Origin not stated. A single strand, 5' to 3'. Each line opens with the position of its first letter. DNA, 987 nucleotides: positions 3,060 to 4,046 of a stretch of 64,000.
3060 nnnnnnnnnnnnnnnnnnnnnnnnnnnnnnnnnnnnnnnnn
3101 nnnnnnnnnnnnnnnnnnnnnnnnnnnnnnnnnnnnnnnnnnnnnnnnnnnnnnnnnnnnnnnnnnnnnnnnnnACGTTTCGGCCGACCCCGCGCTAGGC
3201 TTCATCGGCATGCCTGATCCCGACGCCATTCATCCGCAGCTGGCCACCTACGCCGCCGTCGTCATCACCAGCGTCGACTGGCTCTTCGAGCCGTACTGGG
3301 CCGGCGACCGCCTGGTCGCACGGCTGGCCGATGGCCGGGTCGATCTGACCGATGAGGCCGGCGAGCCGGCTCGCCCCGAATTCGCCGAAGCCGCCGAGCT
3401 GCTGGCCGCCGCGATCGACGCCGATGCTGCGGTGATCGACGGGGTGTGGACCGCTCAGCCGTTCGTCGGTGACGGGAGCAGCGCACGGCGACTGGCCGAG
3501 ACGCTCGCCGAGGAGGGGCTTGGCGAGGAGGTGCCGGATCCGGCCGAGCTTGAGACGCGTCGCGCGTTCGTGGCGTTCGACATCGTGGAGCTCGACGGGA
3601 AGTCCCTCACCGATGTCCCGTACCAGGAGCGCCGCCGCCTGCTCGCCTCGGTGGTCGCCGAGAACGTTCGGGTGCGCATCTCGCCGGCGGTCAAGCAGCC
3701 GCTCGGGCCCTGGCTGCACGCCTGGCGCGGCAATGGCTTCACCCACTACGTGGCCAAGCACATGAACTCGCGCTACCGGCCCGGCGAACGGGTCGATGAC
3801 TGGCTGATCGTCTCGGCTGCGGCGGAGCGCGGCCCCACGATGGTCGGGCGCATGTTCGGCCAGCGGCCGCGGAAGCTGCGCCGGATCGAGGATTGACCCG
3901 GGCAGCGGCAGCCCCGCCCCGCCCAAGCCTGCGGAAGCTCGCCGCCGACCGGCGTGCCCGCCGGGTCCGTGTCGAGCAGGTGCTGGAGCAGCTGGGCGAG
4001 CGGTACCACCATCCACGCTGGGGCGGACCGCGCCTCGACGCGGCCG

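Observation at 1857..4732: Paralogous degenerate ligase-domain protein embedded between a DEAD-box helicase and an Nth-like glycosylase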

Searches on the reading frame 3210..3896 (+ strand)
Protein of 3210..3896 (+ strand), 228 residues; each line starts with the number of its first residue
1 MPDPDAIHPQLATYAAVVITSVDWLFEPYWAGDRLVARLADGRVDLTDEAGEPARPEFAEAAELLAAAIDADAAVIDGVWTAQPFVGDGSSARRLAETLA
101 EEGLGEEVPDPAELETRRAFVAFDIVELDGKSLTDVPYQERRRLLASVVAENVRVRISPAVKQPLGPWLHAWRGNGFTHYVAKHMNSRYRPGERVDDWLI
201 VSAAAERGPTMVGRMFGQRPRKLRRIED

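Call 6: search_protein_families(library=pfam, proteins=[window:3210-3896:+], max_evalue=1)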
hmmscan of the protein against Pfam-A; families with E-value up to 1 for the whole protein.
window:3210-3896:+ (228 aa): 2 families
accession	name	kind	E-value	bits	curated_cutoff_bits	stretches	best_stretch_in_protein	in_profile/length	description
PF01068.26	DNA_ligase_A_M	-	7.5e-12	45.8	26.2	1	22-199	20-201/204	ATP dependent DNA ligase domain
PF01331.24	mRNA_cap_enzyme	-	0.14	12.4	29.6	1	112-149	83-121/194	mRNA capping enzyme, catalytic domain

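Call 7: search_protein_families(library=ncbifam, proteins=[window:3210-3896:+], max_evalue=1)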
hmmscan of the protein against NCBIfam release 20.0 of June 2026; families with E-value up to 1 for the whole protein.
window:3210-3896:+ (228 aa): 12 families
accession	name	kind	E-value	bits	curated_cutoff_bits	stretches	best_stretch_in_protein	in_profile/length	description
NF007210.0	PRK09632.1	equivalog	2.4e-25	89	989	1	5-213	476-669/781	ATP-dependent DNA ligase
TIGR02779.1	NHEJ_ligase_lig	equivalog_domain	8.3e-20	71.2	227.75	1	9-199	1-181/302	non-homologous end-joining DNA ligase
NF006078.0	PRK08224.1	equivalog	2.2e-16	59.7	296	2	115-195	111-193/350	ATP-dependent DNA ligase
NF005796.0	PRK07636.1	subfamily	1e-13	51.1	337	1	7-201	3-184/275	ATP-dependent DNA ligase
TIGR02776.1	NHEJ_ligase_prk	equivalog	3.6e-13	49.2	373.2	1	22-203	5-177/587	DNA ligase D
NF004628.0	PRK05972.1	subfamily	7.6e-12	44.2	895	1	4-201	241-426/870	ATP-dependent DNA ligase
NF002868.0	PRK03180.1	equivalog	5e-08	32.1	641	1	66-201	247-379/509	ATP-dependent DNA ligase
TIGR00574.1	dnl1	superfamily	1.2e-06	27.5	217.8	1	118-199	285-372/527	ATP-dependent DNA ligase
NF007211.0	PRK09633.1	equivalog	1.4e-06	27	774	1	19-159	13-153/610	DNA ligase D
NF006701.0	PRK09247.1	equivalog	4.5e-05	22.6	543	1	19-198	222-402/540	ATP-dependent DNA ligase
TIGR04120.1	DNA_lig_bact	equivalog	9.2e-05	21.6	400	1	18-198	217-393/526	cisplatin damage response ATP-dependent DNA ligase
NF041331.1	LigA_Halo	equivalog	0.011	14.3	830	1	118-199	339-423/552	ATP-dependent DNA ligase LigA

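Call 9: search_solved_structures(query=window:3210-3896:+, max_evalue=1, show_alignments=3)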
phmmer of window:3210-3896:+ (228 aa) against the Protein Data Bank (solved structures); distinct sequences matched with E-value up to 1: 25.
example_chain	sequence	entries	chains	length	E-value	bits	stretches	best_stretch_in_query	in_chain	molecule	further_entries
6nhz_A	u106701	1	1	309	8.1e-14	55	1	5-199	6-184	ATP-dependent DNA ligase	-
6nhx_A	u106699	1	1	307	8.2e-14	55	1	5-199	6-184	ATP-dependent DNA ligase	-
1vs0_A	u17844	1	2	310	1.3e-13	54.4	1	5-199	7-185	Putative DNA ligase-like protein Rv0938/MT0965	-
4eq5_A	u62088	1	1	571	7.3e-08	35.5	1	60-217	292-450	DNA ligase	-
3rr5_A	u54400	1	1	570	5.7e-06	29.3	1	26-218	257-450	DNA ligase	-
2cfm_A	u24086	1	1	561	5.7e-06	29.3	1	59-218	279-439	THERMOSTABLE DNA LIGASE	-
9df9_A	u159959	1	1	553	0.00018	24.4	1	114-218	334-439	DNA ligase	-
9dfa_A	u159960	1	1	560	0.00026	23.9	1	114-218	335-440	DNA ligase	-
3gde_A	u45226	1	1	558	0.0011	21.8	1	122-219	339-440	DNA ligase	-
7l34_A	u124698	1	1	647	0.71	12.7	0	109-147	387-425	DNA ligase 1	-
9bs3_A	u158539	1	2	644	0.87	12.4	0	109-147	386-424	DNA ligase 1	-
6p09_A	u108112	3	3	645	0.88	12.4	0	109-147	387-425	DNA ligase 1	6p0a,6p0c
6q1v_A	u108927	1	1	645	0.88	12.4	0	109-147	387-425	DNA ligase 1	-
9bs4_A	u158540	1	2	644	0.88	12.4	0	109-147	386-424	DNA ligase 1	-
8v1u_A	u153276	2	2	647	0.88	12.4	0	109-147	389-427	DNA ligase 1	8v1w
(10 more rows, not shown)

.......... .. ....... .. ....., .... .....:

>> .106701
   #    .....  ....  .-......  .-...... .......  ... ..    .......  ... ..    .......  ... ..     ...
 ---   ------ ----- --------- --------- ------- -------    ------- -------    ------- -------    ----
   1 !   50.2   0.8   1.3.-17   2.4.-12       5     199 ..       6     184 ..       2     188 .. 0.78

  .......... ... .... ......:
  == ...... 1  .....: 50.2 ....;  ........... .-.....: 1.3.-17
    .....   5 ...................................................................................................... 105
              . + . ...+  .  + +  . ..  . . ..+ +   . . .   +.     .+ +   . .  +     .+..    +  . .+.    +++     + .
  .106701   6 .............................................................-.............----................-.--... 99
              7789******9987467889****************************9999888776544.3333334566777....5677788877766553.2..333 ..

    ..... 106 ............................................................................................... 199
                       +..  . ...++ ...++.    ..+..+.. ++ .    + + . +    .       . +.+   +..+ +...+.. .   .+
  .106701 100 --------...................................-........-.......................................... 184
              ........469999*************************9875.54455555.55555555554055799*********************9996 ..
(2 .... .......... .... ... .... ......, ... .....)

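Call 10: find_homologous_proteins(query=window:3210-3896:+, max_evalue=0.001)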
Query window:3210-3896:+ (228 aa): 738 proteins with E <= 0.001 among 8000 candidates; the best 120 are listed.
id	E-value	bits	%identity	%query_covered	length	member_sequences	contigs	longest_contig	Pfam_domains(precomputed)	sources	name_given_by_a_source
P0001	1.0e-146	505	100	100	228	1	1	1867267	PF01068.27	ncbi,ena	-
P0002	2.7e-130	451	89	100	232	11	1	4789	PF01068.27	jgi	-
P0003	1.4e-129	449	89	100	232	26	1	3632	PF01068.27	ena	-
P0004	3.5e-129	447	88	100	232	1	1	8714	PF01068.27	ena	-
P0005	2.1e-124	432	87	100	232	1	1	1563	PF01068.27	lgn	-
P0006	2.1e-111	389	77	100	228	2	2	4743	PF01068.27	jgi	jgi:bifunctional non-homologous end joining protein LigD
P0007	6.2e-111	388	77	100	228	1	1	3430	PF01068.27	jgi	jgi:bifunctional non-homologous end joining protein LigD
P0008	9.9e-110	384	75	100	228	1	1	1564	PF01068.27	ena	-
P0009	1.4e-109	383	76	100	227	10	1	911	PF01068.27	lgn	-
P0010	1.4e-109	383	75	100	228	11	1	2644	PF01068.27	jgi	jgi:bifunctional non-homologous end joining protein LigD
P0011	3.0e-109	382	75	100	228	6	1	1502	PF01068.27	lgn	-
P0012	3.0e-109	382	75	100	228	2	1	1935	PF01068.27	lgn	-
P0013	3.6e-109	382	76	100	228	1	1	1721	PF01068.27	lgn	-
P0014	6.2e-109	381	77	100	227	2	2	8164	PF01068.27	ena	-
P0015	1.2e-108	380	75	100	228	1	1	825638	PF01068.27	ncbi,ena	-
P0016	1.4e-108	380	75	100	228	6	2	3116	PF01068.27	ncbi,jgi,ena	-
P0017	1.9e-108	379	75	100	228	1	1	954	PF01068.27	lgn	-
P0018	2.2e-108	379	75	100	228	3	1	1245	PF01068.27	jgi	jgi:bifunctional non-homologous end joining protein LigD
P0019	2.3e-108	379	76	100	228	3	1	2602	PF01068.27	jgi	jgi:bifunctional non-homologous end joining protein LigD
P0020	2.6e-108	379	75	100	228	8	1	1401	PF01068.27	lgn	-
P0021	2.9e-108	379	75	100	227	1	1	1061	PF01068.27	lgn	-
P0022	4.3e-108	378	75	100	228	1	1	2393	PF01068.27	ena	-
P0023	8.3e-108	377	75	100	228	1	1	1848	PF01068.27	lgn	-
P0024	1.3e-107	377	76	100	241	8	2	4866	PF01068.27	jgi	jgi:bifunctional non-homologous end joining protein LigD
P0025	1.5e-107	376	74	100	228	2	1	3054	PF01068.27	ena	-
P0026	1.5e-107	376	74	100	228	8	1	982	PF01068.27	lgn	-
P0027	1.7e-107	376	75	100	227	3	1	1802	PF01068.27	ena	-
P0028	2.2e-107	376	76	98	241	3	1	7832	PF01068.27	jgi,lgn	jgi:bifunctional non-homologous end joining protein LigD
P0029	3.0e-107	375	73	100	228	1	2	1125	PF01068.27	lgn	-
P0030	1.1e-106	374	75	100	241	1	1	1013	PF01068.27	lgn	-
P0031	1.1e-106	374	74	100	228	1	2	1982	PF01068.27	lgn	-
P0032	1.2e-106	373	75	100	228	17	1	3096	PF01068.27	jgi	jgi:bifunctional non-homologous end joining protein LigD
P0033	1.3e-106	373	75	100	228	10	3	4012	PF01068.27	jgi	jgi:bifunctional non-homologous end joining protein LigD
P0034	2.2e-106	373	73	100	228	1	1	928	PF01068.27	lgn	-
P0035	2.9e-106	372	74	100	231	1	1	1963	PF01068.27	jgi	jgi:bifunctional non-homologous end joining protein LigD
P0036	4.4e-106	372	73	100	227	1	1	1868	PF01068.27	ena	-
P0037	5.2e-106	371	73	100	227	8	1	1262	PF01068.27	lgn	-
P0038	1.4e-105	370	74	100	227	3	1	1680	PF01068.27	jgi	-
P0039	1.7e-105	370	74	100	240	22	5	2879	PF01068.27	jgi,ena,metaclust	jgi:bifunctional non-homologous end joining protein LigD|metaclust:\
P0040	4.5e-105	368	73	100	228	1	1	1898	PF01068.27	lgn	-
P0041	5.7e-105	368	74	100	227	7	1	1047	PF01068.27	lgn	-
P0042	1.3e-104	367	74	100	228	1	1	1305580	PF01068.27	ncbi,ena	-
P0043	1.5e-104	367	71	100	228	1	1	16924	PF01068.27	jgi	-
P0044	4.9e-104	365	72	100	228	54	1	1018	PF01068.27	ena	-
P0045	7.3e-104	364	72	100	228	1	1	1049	PF01068.27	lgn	-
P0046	7.5e-104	364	75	100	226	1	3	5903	PF01068.27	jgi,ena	-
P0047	2.1e-103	363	71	100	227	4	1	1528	PF01068.27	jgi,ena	-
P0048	3.3e-103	362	71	100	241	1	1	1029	PF01068.27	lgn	-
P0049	6.1e-103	361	71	100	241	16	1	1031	PF01068.27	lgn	-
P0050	1.2e-102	360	71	100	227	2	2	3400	PF01068.27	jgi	jgi:bifunctional non-homologous end joining protein LigD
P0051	3.2e-102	359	72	100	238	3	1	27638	PF01068.27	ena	-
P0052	1.0e-101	357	74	96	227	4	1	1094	PF01068.27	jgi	-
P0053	7.0e-101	355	69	100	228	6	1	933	PF01068.27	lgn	-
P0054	1.9e-100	353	71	100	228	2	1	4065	PF01068.27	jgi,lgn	jgi:bifunctional non-homologous end joining protein LigD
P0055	3.6e-99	349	68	100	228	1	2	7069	PF01068.27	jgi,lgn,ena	jgi:bifunctional non-homologous end joining protein LigD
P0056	2.0e-98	347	68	99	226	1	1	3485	PF01068.27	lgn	-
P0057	2.6e-97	343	68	98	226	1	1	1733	PF01068.27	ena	-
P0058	2.7e-97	343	70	100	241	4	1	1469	PF01068.27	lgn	-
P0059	1.9e-96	340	69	100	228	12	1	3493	PF01068.27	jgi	jgi:bifunctional non-homologous end joining protein LigD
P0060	3.1e-95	336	68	100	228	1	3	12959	PF01068.27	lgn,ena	-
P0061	5.0e-95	335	67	98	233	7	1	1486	PF01068.27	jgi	jgi:bifunctional non-homologous end joining protein LigD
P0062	5.8e-94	332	69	96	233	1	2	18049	PF01068.27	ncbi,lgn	-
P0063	5.8e-94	332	65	98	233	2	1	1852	PF01068.27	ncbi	-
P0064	1.4e-93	331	69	96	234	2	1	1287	PF01068.27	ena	-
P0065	1.6e-93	331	68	96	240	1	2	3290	PF01068.27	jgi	jgi:bifunctional non-homologous end joining protein LigD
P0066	6.2e-93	329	68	96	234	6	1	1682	PF01068.27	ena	-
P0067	2.2e-92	327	64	98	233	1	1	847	PF01068.27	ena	-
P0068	3.9e-92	326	66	96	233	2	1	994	PF01068.27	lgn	-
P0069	4.6e-92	326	64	100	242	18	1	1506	PF01068.27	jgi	jgi:bifunctional non-homologous end joining protein LigD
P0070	7.1e-92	325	68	100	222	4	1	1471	PF01068.27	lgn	-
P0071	1.0e-91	325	66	96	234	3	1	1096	PF01068.27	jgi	jgi:bifunctional non-homologous end joining protein LigD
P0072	1.2e-91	324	66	100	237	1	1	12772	PF01068.27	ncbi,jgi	jgi:ATP-dependent DNA ligase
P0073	1.5e-91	324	63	98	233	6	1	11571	PF01068.27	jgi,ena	-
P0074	1.5e-91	324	66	96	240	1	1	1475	PF01068.27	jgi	jgi:ATP-dependent DNA ligase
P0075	2.3e-91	324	64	97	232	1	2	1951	PF01068.27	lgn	-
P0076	3.8e-91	323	65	96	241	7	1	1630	PF01068.27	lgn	-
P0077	1.3e-90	321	65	96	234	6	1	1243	PF01068.27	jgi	jgi:bifunctional non-homologous end joining protein LigD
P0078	2.6e-90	320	64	100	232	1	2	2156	PF01068.27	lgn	-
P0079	5.3e-90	319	61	100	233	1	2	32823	PF01068.27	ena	-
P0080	7.2e-90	319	65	96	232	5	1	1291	PF01068.27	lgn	-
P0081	8.7e-90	318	64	98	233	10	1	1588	PF01068.27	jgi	jgi:bifunctional non-homologous end joining protein LigD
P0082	1.3e-89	318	65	96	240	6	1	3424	PF01068.27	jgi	jgi:bifunctional non-homologous end joining protein LigD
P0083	1.9e-89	317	67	96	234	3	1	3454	PF01068.27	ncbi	-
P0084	3.1e-89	317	64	99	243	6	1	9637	PF01068.27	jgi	jgi:ATP-dependent DNA ligase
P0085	4.6e-89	316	62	100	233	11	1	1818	PF01068.27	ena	-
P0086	5.2e-89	316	64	96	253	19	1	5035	PF01068.27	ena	-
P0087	6.4e-89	315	65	96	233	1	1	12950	PF01068.27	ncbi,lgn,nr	ncbi:MAG TPA: hypothetical protein VHK63_03460 [Candidatus Limnocylindria bacterium]|nr:hypothetical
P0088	7.0e-89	315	66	98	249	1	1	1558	PF01068.27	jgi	jgi:bifunctional non-homologous end joining protein LigD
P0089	1.5e-88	314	65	96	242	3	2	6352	PF01068.27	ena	-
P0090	1.9e-88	314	64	96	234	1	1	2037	PF01068.27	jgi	jgi:bifunctional non-homologous end joining protein LigD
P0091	4.1e-88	313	63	96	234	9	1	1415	PF01068.27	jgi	jgi:bifunctional non-homologous end joining protein LigD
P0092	4.5e-88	313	62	96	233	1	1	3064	PF01068.27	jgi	jgi:bifunctional non-homologous end joining protein LigD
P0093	4.7e-88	313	62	100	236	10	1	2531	PF01068.27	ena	-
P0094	5.6e-88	312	66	97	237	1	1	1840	PF01068.27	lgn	-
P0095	8.1e-88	312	64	96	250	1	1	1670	PF01068.27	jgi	-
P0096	1.4e-87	311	61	100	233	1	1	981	PF01068.27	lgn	-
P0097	2.2e-87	310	63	100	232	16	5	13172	PF01068.27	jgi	jgi:ATP-dependent DNA ligase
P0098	2.9e-87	310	60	100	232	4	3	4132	PF01068.27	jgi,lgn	jgi:ATP-dependent DNA ligase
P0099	4.4e-87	310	64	96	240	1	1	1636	PF01068.27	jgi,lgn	jgi:bifunctional non-homologous end joining protein LigD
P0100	4.6e-87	309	65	96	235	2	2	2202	PF01068.27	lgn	-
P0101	5.0e-87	309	65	96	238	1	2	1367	PF01068.27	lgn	-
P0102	6.7e-87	309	62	98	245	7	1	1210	PF01068.27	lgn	-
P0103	1.6e-86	308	60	100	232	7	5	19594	PF01068.27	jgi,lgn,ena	jgi:ATP-dependent DNA ligase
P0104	3.7e-86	306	63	96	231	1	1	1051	PF01068.27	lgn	-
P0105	3.9e-86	306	61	99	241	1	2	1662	PF01068.27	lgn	-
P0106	5.1e-86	306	63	98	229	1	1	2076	PF01068.27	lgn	-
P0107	5.9e-86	306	63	97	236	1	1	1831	PF01068.27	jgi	jgi:ATP-dependent DNA ligase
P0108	8.6e-86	305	62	98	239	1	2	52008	PF01068.27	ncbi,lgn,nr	ncbi:MAG TPA: hypothetical protein VFH63_06470 [candidate division Zixibacteria bacterium]|nr:hypoth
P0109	9.3e-86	305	64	94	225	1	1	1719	PF01068.27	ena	-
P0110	9.4e-86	305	63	96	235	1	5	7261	PF01068.27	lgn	-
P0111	1.2e-85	305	64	94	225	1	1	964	PF01068.27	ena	-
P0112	1.6e-85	304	63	96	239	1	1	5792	PF01068.27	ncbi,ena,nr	ncbi:MAG TPA: hypothetical protein VK838_05035 [Candidatus Limnocylindrales bacterium]|nr:hypothetic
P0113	2.1e-85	304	64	94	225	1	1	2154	PF01068.27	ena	-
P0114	2.3e-85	304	60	100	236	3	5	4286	PF01068.27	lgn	-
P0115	2.9e-85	304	62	99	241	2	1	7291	PF01068.27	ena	-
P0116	3.1e-85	303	64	93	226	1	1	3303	PF01068.27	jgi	jgi:ATP-dependent DNA ligase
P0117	4.4e-85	303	64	93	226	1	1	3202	PF01068.27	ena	-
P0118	4.4e-85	303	63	97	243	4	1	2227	PF01068.27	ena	-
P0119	4.6e-85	303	62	99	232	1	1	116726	PF01068.27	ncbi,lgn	-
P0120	5.2e-85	303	64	94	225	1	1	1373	PF01068.27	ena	-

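Call 13: find_encoding_contigs(protein=P0015, flank=6000, max_places=3)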
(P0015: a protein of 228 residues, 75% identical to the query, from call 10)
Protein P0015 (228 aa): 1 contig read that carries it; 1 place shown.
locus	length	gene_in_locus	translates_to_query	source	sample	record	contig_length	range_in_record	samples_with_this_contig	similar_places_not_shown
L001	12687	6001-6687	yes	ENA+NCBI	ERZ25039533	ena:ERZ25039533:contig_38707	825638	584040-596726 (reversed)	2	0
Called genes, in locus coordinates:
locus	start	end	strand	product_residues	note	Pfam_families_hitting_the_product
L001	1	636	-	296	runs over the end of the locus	PF01680:SOR_SNZ, PF05690:ThiG (faint)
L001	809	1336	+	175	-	PF01844:HNH, PF14279:HNH_5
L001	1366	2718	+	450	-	PF01743:PolyA_pol, PF12627:PolyA_pol_RNAbd, PF01966:HD, PF13735:tRNA_NucTran2_2 (weak)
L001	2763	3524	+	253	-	PF01791:DeoC (weak)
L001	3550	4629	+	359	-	PF01073:3Beta_HSD, PF01370:Epimerase, PF02719:Polysacc_synt_2, PF04321:RmlD_sub_bind, PF13460:NAD_binding_10, PF16363:GDP_Man_Dehyd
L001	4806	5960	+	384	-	PF04851:ResIII (weak), PF00270:DEAD, PF00271:Helicase_C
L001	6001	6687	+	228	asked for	PF01068:DNA_ligase_A_M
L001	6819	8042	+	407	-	-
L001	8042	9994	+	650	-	PF00582:Usp, PF00535:Glycos_transf_2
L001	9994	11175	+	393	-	PF02595:Gly_kinase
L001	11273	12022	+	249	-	PF00730:HhH-GPD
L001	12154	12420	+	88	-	-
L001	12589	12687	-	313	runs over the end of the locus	-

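Call 14: find_encoding_contigs(protein=P0108, flank=6000, max_places=3)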
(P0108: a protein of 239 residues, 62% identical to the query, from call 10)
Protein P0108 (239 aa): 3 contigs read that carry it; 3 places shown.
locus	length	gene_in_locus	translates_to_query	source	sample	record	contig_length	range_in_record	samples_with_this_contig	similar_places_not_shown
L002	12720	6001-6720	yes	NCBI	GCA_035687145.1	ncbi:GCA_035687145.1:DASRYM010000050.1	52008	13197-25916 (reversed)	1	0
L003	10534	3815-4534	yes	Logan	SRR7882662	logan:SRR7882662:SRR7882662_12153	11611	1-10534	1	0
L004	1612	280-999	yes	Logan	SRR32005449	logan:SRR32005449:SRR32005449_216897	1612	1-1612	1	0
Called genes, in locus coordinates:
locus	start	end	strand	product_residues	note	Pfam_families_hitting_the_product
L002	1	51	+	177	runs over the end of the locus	PF01844:HNH, PF14279:HNH_5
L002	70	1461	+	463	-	PF01743:PolyA_pol, PF12627:PolyA_pol_RNAbd, PF01966:HD (weak), PF13735:tRNA_NucTran2_2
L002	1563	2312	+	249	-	PF01791:DeoC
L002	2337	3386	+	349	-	PF01073:3Beta_HSD, PF01370:Epimerase, PF02719:Polysacc_synt_2, PF04321:RmlD_sub_bind, PF05368:NmrA (weak), PF13460:NAD_binding_10, PF16363:GDP_Man_Dehyd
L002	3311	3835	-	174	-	PF01475:FUR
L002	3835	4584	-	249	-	PF02535:Zip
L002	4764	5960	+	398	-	PF04851:ResIII (weak), PF00270:DEAD, PF00271:Helicase_C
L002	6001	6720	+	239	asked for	PF01068:DNA_ligase_A_M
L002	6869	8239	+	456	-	-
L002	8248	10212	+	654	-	PF00582:Usp, PF00535:Glycos_transf_2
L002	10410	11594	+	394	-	PF02595:Gly_kinase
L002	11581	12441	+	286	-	PF00730:HhH-GPD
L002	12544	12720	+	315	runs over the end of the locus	PF03816:LytR_cpsA_psr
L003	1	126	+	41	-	?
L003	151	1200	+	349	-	PF01073:3Beta_HSD, PF01370:Epimerase, PF02719:Polysacc_synt_2, PF04321:RmlD_sub_bind, PF05368:NmrA (weak), PF13460:NAD_binding_10, PF16363:GDP_Man_Dehyd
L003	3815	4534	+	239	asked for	PF01068:DNA_ligase_A_M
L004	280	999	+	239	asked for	PF01068:DNA_ligase_A_M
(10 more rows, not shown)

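Call 15: find_encoding_contigs(protein=P0119, flank=6000, max_places=3)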
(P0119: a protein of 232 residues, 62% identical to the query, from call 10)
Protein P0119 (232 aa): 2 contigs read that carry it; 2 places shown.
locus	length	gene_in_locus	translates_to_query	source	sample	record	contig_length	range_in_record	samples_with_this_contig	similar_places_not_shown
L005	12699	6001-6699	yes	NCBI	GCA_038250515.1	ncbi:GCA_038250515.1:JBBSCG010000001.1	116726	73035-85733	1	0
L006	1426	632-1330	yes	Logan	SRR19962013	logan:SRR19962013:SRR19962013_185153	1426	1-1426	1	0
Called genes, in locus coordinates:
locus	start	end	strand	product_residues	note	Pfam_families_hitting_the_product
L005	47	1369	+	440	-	PF01743:PolyA_pol, PF12627:PolyA_pol_RNAbd, PF01966:HD, PF13735:tRNA_NucTran2_2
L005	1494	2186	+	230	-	PF01791:DeoC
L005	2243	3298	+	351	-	PF01073:3Beta_HSD, PF01370:Epimerase, PF02719:Polysacc_synt_2, PF04321:RmlD_sub_bind, PF05368:NmrA, PF13460:NAD_binding_10, PF16363:GDP_Man_Dehyd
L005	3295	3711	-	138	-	PF01475:FUR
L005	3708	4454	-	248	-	PF02535:Zip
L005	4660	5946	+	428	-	PF04851:ResIII (weak), PF00270:DEAD, PF00271:Helicase_C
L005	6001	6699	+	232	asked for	PF01068:DNA_ligase_A_M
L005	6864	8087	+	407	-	-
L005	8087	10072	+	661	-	PF00582:Usp, PF00535:Glycos_transf_2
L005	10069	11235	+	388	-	PF02595:Gly_kinase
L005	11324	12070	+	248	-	PF00730:HhH-GPD, PF00633:HHH (faint)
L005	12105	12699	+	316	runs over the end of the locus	PF03816:LytR_cpsA_psr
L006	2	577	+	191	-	?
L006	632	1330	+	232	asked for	PF01068:DNA_ligase_A_M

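Call 21: find_encoding_contigs(protein=P0001, flank=10000, max_places=2)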
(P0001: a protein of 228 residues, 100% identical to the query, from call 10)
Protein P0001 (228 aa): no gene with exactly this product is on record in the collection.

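Call 27: predict_structure(alignment_id=A1)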
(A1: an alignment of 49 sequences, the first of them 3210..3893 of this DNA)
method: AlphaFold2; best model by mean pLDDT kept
length: 228 residues; sequences in the alignment: 49
mean_pLDDT: 85.7   pTM: 0.80
mean pLDDT of the five models: 85.7, 85.1, 84.7, 83.6, 81.4
residues with pLDDT >= 90: 142; 70-90: 36; 50-70: 46; < 50: 4
segments of 3 or more residues with pLDDT < 50: none
pLDDT, mean of each block of 10 residues (from residue 1): 71 92 95 96 95 94 97 97 66 64 63 73 97 97 98 93 91 88 97 94 74 64 77
secondary structure, 60 per line:
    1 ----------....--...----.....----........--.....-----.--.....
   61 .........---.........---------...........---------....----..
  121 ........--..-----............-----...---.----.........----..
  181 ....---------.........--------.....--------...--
elements in order: E11-14 E17-19 E24-28 E33-40 E43-47 H56-68 E73-81 H91-101 H111-114 E119-128 H138-148 E155-157 H166-174 E179-184 E194-202 H211-215 E224-226
